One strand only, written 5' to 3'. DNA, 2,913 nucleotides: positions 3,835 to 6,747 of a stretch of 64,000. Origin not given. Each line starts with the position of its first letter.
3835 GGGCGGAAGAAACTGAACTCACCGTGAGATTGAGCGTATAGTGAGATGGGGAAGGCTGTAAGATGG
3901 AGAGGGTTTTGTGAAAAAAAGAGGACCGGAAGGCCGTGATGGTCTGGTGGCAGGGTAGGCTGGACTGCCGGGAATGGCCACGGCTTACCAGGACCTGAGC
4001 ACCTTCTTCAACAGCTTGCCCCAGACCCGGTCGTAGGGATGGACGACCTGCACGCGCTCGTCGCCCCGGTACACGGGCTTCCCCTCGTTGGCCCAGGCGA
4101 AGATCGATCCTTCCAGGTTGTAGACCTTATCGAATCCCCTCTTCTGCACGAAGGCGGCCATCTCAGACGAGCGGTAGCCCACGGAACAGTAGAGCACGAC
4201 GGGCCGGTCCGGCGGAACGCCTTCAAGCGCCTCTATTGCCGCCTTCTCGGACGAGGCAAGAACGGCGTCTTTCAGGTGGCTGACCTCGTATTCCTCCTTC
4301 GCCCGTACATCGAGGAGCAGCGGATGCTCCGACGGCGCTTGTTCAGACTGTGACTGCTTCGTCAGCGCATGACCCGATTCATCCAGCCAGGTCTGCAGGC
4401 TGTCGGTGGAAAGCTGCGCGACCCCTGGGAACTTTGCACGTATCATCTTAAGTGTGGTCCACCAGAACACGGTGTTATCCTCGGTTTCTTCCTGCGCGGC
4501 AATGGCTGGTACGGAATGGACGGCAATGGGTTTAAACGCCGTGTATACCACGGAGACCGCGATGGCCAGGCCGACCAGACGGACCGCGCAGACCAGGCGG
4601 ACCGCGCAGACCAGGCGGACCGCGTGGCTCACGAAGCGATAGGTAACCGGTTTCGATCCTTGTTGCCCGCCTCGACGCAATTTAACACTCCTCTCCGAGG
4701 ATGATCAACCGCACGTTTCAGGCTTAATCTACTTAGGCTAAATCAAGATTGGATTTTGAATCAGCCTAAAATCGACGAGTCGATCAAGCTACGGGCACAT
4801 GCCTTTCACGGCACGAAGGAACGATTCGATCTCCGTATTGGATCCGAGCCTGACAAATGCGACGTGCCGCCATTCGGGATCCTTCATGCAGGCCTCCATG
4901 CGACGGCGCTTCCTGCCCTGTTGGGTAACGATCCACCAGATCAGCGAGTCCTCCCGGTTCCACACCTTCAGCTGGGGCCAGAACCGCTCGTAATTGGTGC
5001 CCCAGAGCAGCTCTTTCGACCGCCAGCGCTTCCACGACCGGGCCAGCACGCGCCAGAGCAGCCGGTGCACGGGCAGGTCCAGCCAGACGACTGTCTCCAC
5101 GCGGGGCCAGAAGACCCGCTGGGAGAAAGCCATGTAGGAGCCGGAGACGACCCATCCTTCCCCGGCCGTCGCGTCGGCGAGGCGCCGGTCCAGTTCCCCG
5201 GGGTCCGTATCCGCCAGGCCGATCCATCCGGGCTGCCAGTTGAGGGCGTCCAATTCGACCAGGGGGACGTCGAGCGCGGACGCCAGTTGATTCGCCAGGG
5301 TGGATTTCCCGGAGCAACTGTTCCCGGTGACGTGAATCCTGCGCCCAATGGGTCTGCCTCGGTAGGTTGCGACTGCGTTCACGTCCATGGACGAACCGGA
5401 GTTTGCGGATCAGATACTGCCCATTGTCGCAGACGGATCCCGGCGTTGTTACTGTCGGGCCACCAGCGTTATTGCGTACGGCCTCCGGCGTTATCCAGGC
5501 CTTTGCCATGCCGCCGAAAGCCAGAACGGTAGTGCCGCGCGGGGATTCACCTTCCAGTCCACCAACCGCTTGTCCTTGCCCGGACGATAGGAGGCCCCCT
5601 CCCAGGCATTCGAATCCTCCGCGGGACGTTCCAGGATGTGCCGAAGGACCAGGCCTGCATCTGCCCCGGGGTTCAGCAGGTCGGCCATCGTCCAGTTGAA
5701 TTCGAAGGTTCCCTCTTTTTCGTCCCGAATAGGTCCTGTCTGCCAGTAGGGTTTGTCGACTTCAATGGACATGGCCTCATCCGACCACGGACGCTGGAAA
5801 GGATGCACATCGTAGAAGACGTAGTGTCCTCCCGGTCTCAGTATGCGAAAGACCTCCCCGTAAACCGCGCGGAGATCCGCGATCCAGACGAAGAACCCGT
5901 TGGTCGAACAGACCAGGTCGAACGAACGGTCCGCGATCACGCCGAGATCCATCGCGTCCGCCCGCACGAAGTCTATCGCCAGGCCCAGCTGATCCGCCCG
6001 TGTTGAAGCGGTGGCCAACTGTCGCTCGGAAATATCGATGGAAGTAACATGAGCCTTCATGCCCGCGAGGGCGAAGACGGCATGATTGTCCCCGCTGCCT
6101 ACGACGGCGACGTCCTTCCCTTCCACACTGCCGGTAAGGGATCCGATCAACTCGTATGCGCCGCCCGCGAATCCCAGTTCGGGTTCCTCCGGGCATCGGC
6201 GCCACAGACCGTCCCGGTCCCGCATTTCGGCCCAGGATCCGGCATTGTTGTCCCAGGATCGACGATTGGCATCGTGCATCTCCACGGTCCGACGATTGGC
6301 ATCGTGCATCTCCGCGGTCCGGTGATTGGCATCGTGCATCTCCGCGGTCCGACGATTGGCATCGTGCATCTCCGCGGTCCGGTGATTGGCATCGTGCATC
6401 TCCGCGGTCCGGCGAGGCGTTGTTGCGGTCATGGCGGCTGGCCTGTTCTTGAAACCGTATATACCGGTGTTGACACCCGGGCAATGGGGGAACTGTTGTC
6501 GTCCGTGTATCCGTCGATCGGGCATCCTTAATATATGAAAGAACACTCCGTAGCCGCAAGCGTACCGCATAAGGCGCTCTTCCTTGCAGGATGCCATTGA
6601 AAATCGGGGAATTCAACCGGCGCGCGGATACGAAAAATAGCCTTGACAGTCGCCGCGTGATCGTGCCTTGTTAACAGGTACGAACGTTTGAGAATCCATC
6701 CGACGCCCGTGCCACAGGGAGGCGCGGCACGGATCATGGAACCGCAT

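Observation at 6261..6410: In-frame 30-bp x5 tandem repeat reiterating the start-codon region of a methyltransferase (five alternative in-frame ATGs)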

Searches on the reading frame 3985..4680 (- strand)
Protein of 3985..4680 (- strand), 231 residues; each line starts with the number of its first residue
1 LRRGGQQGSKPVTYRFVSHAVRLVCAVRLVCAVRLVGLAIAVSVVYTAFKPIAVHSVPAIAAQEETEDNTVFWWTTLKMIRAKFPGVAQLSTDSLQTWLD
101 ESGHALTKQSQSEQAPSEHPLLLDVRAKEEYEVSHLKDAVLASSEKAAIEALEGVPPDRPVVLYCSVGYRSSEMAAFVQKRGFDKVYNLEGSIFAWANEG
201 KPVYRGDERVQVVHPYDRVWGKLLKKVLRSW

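Call 5: search_protein_families(library=pfam, proteins=[window:3985-4680:-], max_evalue=0.01)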
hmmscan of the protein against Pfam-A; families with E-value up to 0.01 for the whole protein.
window:3985-4680:- (231 aa): 1 family
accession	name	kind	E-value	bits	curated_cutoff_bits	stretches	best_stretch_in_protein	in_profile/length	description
PF00581.25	Rhodanese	-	7.6e-17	62.1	22.2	1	118-198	12-101/102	Rhodanese-like domain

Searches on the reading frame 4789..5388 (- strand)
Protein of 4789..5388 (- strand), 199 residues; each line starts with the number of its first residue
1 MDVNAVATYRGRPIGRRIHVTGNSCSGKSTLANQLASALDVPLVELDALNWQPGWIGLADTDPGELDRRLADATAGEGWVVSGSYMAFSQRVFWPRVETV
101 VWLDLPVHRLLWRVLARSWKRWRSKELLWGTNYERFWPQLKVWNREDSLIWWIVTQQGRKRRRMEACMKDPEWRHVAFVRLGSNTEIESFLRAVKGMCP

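Call 5: search_protein_families(library=pfam, proteins=[window:4789-5388:-], max_evalue=0.01)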
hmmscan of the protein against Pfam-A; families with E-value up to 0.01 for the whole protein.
window:4789-5388:- (199 aa): 4 families
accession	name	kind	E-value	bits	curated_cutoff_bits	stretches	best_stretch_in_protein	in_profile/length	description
PF01202.28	SKI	-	0.00039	21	22.1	0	25-49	2-26/159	Shikimate kinase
PF13238.12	AAA_18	-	0.00041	21.2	29.4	1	18-120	1-114/128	AAA domain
PF13521.12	AAA_28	-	0.0022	18.7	27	1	17-44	1-28/164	AAA domain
PF13671.12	AAA_33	-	0.0079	16.9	27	0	19-49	3-33/143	AAA domain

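Call 52: find_encoding_contigs(protein=window:4789-5388:-, flank=2500, max_places=10)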
Protein window:4789-5388:- (199 aa): no gene with exactly this product is on record in the collection.

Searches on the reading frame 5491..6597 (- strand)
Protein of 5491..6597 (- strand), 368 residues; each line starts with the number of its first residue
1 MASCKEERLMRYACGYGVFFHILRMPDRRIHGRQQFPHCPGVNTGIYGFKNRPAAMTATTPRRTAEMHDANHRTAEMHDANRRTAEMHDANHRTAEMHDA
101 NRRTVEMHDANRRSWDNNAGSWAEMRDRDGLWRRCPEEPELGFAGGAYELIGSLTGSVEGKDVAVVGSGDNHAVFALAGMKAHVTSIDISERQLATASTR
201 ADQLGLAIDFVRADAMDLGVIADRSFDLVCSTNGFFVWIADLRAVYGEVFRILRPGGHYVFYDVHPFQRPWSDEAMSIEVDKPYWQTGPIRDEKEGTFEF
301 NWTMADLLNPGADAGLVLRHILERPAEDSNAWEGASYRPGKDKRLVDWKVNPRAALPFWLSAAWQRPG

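Call 5: search_protein_families(library=pfam, proteins=[window:5491-6597:-], max_evalue=0.01)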
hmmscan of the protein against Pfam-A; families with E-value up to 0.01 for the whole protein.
window:5491-6597:- (368 aa): 6 families
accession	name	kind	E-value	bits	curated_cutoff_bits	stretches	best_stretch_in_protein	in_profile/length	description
PF08241.18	Methyltransf_11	-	6.5e-18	65.6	21.2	1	166-261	3-95/95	Methyltransferase domain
PF13649.12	Methyltransf_25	-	7.9e-17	62.2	27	1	166-257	4-97/97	Methyltransferase domain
PF13847.12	Methyltransf_31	-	9.6e-15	55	27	1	166-266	10-117/145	Methyltransferase domain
PF08242.18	Methyltransf_12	-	2.9e-11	44.4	30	1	166-258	3-97/98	Methyltransferase domain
PF01209.24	Ubie_methyltran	-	8.5e-09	35.5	20.1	1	162-262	53-152/233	ubiE/COQ5 methyltransferase family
PF01861.22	BpsA_C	-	0.0083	15.8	27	0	156-214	41-100/243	Branched-chain polyamine synthase A C-terminal domain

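Call 10: find_encoding_contigs(protein=window:5491-6432:-, flank=3000, max_places=6)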
Protein window:5491-6432:- (313 aa): no gene with exactly this product is on record in the collection.

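Call 14: list_cluster_members(proteins=[window:5494-6597:-, window:5494-6432:-, window:5494-6399:-, window:5494-6369:-, window:5494-6339:-, window:5494-6309:-, window:5494-6279:-, P0004, P0005, P0009])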
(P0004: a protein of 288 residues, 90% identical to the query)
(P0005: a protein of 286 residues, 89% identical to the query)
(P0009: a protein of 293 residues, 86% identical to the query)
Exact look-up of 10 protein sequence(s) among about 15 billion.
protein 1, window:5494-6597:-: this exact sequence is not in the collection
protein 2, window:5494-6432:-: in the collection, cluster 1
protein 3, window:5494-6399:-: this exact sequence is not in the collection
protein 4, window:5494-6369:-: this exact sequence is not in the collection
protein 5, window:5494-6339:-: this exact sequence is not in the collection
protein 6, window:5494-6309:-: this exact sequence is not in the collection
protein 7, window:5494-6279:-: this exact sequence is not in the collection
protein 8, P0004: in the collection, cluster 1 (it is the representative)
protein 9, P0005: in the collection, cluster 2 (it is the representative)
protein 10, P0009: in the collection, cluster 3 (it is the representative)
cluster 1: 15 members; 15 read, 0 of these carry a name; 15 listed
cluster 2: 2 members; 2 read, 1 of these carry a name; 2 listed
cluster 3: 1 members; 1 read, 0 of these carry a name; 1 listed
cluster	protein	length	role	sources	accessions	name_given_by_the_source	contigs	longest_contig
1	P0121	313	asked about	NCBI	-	-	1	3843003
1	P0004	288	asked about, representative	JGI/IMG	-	-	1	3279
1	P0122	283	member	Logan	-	-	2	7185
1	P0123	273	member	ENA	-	-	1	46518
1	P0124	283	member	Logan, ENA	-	-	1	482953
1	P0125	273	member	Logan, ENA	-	-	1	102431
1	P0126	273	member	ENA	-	-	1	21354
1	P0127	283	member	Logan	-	-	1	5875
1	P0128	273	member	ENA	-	-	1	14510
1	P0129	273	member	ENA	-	-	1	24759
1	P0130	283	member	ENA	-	-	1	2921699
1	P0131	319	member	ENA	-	-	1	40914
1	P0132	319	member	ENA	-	-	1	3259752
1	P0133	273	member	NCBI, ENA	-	-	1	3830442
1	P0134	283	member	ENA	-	-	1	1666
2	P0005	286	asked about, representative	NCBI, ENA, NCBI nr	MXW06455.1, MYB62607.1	MAG: class I SAM-dependent methyltransferase [Gemmatimonadetes bacterium] | class I SAM-dependent methyltransferase [Gemmatimonadota bacterium]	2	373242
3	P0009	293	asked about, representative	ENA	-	-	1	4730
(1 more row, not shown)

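Call 17: find_encoding_contigs(protein=P0134, flank=1500, max_places=2)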
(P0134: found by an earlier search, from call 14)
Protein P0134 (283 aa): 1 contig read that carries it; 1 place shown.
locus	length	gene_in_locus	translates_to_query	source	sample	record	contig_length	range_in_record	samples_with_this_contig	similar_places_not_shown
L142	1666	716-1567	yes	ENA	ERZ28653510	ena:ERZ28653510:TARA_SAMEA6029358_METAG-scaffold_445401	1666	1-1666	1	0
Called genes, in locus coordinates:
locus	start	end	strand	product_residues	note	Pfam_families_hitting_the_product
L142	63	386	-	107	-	PF08734:GYD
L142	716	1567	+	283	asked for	PF01209:Ubie_methyltran, PF08241:Methyltransf_11, PF08242:Methyltransf_12, PF13649:Methyltransf_25, PF13847:Methyltransf_31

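Call 18: find_encoding_contigs(protein=P0127, flank=1500, max_places=2)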
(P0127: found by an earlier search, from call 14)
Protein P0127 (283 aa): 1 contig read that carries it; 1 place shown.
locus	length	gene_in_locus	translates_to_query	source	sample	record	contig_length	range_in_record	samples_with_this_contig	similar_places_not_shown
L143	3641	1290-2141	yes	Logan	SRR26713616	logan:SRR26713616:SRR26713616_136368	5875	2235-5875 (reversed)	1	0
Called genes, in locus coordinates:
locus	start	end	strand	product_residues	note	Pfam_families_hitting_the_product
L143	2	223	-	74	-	?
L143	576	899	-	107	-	PF08734:GYD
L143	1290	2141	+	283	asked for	PF01209:Ubie_methyltran (weak), PF08241:Methyltransf_11, PF08242:Methyltransf_12, PF13649:Methyltransf_25, PF13847:Methyltransf_31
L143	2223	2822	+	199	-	-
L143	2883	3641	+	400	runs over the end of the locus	PF13173:AAA_14, PF13635:DUF4143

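Call 19: find_encoding_contigs(protein=P0124, flank=1500, max_places=2)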
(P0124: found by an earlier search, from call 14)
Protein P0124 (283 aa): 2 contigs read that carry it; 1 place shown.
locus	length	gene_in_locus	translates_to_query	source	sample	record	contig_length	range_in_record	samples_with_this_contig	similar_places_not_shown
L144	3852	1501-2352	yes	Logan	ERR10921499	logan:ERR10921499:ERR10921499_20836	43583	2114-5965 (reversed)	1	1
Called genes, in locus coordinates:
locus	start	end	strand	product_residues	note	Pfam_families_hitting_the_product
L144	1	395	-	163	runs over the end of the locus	PF00037:Fer4 (faint), PF12797:Fer4_2 (faint), PF12837:Fer4_6 (faint), PF12838:Fer4_7 (weak), PF13237:Fer4_10 (weak), PF13247:Fer4_11, PF14697:Fer4_21, PF12838:Fer4_7 (weak), +6 more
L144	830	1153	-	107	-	PF08734:GYD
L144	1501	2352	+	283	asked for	PF01209:Ubie_methyltran, PF08241:Methyltransf_11, PF08242:Methyltransf_12, PF13649:Methyltransf_25, PF13847:Methyltransf_31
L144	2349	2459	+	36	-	-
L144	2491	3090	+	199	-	-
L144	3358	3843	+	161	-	PF00581:Rhodanese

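Call 27: search_solved_structures(query=window:5494-6432:-, max_evalue=0.001, show_alignments=1)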
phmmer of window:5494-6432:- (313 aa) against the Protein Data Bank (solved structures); distinct sequences matched with E-value up to 0.001: 26.
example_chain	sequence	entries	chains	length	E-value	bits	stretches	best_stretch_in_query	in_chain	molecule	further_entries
8zc8_A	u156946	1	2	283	4.3e-10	42.6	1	123-210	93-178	MitM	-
21zq_A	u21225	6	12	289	4.4e-10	42.6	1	123-210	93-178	MitM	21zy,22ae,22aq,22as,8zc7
9w6x_A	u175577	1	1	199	5.8e-09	38.9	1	92-209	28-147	YtkW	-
5wp5_A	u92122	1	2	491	1.8e-08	37.3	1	105-208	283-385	Phosphomethylethanolamine N-methyltransferase 2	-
3bkw_A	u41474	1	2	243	5.3e-08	35.8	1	126-266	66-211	S-adenosylmethionine dependent methyltransferase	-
5evj_A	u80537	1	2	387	1.7e-06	30.8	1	101-214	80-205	Arsenite methyltransferase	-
5wp4_A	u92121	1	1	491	2.2e-06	30.4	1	105-209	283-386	Phosphoethanolamine N-methyltransferase 1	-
1ve3_A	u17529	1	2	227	2.5e-06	30.2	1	119-244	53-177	hypothetical protein PH0226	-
3bus_A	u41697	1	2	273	2.6e-06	30.2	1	104-208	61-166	Methyltransferase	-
9h0d_A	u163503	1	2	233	5.4e-06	29.1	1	74-213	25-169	Thiol methyltransferase 1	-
3d2l_A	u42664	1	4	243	5.4e-06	29.1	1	104-212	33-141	SAM-dependent methyltransferase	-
8gdu_A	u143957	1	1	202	6.6e-06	28.9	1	111-213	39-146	Methyltransferase domain-containing protein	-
8k76_A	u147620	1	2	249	6.8e-06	28.8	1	103-266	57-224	S-adenosylmethionine-dependent methyltransferase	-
6mro_A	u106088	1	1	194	1.9e-05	27.3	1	111-226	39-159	methyl transferase from Methanosarcina acetivorans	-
6uak_A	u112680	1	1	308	2.3e-05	27.1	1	104-204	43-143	SAM dependent methyltransferase LahSB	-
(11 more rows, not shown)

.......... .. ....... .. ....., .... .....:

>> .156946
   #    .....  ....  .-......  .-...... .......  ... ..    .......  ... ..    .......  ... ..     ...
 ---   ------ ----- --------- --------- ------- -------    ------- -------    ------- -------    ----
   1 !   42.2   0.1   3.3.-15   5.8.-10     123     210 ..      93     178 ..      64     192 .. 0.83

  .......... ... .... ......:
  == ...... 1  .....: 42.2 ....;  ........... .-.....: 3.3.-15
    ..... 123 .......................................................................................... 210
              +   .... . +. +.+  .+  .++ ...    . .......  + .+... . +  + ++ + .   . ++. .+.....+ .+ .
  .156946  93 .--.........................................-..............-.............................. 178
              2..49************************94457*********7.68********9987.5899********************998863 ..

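Call 40: predict_structure(alignment_id=A1)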
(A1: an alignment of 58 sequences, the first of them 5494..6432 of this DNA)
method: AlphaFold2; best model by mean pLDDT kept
length: 313 residues; sequences in the alignment: 58
mean_pLDDT: 89.2   pTM: 0.84
mean pLDDT of the five models: 89.2, 86.3, 85.9, 85.2, 83.3
residues with pLDDT >= 90: 201; 70-90: 82; 50-70: 27; < 50: 3
segments of 3 or more residues with pLDDT < 50: 1-3
pLDDT, mean of each block of 10 residues (from residue 1): 58 84 93 90 90 95 92 92 95 96 98 90 98 96 97 97 93 93 94 98 95 64 62 86 91 96 96 78 75 86 94 96
secondary structure, 60 per line:
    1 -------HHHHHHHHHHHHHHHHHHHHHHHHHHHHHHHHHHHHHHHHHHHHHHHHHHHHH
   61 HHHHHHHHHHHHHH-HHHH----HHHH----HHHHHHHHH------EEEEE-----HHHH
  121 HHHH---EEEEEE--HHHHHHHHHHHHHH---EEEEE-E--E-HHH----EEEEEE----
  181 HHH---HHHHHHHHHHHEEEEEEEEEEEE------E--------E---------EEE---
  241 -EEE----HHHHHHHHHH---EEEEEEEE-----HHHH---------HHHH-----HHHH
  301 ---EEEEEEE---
elements in order: H8-74 H76-79 H84-87 H92-100 E107-111 H117-124 E128-133 H136-149 E153-157 E171-176 H187-197 E198-209 E235-237 E242-244 H249-258 E262-269 H275-278 H288-291 H297-300 E304-310

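Call 44: fold_search(model_id=the predicted structure, library=pdb)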
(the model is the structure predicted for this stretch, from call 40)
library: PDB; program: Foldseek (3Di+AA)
matches with E <= 10: 1997; with E <= 0.001: 1329
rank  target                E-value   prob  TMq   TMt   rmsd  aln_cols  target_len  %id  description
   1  3bkw_B                5.0e-15  1.00  0.53  0.74   4.4       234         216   23  Crystal structure of S-adenosylmethionine dependent methyltransferase (NP_104914.1) from Mesorhizobium loti at 1.60 A  (released 2007-12-18)
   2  3bkw_A                9.4e-15  1.00  0.51  0.71   4.6       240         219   22  Crystal structure of S-adenosylmethionine dependent methyltransferase (NP_104914.1) from Mesorhizobium loti at 1.60 A  (released 2007-12-18)
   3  3g5l_B                4.3e-14  1.00  0.51  0.72   4.8       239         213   18  Crystal structure of putative S-adenosylmethionine dependent methyltransferase from Listeria monocytogenes (released 2009-02-17)
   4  8zc8_B                7.6e-14  1.00  0.46  0.51   7.8       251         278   23  The structure of MitM and mitomycin A with SAH in mitomycin (released 2024-11-27)
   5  2o57_B                1.2e-13  1.00  0.47  0.53   7.3       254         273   17  Crystal Structure of a putative sarcosine dimethylglycine methyltransferase from Galdieria sulphuraria (released 2006-12-19)
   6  5wp5_B                2.9e-13  1.00  0.46  0.32   6.9       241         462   20  Arabidopsis thaliana phosphoethanolamine N-methyltransferase 2 (AtPMT2) in complex with SAH (released 2017-11-15)
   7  5je1_B                4.2e-13  1.00  0.49  0.61   6.6       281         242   21  Crystal structure of Burkholderia glumae ToxA with bound S-adenosylhomocysteine (SAH) and toxoflavin (released 2016-05-04)
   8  5je5                  4.2e-13  1.00  0.49  0.62   6.7       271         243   21  Crystal structure of Burkholderia glumae ToxA with bound S-adenosylhomocysteine (SAH) and 1-demethyltoxoflavin (released 2016-05-04)
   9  4pne_B                4.5e-13  1.00  0.49  0.55   7.3       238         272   20  Crystal Structure of the [4+2]-Cyclase SpnF (released 2015-02-18)
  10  5je1_A                4.5e-13  1.00  0.49  0.61   6.4       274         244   19  Crystal structure of Burkholderia glumae ToxA with bound S-adenosylhomocysteine (SAH) and toxoflavin (released 2016-05-04)
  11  5jdy_A                4.5e-13  1.00  0.44  0.56   8.2       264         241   20  Crystal structure of Burkholderia glumae ToxA Y7F mutant with bound S-adenosylhomocysteine (SAH) and toxoflavin (released 2016-05-04)
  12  5gm2_L                4.8e-13  1.00  0.45  0.53   7.2       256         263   19  Crystal structure of methyltransferase TleD complexed with SAH and teleocidin A1 (released 2016-09-28)
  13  6uv6_A                5.4e-13  1.00  0.47  0.55   7.9       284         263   23  AtmM with bound rebeccamycin analogue (released 2020-11-25)
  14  4pne_A                6.2e-13  1.00  0.48  0.55   8.3       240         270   20  Crystal Structure of the [4+2]-Cyclase SpnF (released 2015-02-18)
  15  8k76_A                6.6e-13  1.00  0.51  0.65   3.6       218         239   19  Crystal structure of S-adenosylmethionine-dependent methyltransferase from Fusobacterium nucleatum (released 2023-08-23)
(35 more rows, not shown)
